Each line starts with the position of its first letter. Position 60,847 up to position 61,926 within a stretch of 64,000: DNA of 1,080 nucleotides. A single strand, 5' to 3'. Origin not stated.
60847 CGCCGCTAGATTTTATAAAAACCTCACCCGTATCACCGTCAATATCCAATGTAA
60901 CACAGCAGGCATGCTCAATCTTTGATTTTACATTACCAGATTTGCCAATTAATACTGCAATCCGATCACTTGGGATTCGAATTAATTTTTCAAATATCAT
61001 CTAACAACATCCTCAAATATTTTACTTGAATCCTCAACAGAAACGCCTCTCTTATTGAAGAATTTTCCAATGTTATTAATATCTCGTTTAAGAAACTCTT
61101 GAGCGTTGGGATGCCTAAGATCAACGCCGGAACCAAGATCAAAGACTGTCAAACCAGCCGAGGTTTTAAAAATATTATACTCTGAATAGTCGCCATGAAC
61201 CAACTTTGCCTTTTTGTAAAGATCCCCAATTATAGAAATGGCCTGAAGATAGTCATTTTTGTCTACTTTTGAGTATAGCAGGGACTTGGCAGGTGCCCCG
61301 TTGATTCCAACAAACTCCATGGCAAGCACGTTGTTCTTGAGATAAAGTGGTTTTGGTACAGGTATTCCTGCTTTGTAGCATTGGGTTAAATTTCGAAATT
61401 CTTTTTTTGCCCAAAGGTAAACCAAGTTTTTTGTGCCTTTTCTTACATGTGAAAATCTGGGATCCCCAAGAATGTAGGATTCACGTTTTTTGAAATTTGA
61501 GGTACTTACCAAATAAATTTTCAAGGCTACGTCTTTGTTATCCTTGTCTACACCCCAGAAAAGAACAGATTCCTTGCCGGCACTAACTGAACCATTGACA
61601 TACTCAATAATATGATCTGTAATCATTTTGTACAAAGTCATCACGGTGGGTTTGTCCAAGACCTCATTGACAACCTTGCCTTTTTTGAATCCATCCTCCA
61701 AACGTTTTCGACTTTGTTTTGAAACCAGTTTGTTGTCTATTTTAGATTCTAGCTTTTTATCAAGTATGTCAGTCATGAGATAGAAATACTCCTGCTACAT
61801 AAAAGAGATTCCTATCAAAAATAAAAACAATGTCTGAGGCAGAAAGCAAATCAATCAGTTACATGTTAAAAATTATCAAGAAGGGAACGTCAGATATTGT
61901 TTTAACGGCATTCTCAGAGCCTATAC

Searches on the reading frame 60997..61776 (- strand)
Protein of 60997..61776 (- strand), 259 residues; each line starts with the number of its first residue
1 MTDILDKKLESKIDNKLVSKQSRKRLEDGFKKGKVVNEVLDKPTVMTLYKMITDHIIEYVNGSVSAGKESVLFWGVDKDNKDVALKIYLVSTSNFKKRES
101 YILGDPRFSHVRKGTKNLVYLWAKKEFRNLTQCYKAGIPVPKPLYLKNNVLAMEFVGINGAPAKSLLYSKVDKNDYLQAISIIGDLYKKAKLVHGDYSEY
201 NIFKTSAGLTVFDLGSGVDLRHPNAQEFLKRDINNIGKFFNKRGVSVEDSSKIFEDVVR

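Call 40: search_protein_families(library=pfam, proteins=[window:60997-61776:-], max_evalue=0.001)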
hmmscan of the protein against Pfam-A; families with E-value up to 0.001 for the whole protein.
window:60997-61776:- (259 aa): 1 family
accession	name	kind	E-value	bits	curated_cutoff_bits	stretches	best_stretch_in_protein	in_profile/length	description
PF01163.29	RIO1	-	9.2e-51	172.6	22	1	73-250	3-184/187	RIO domain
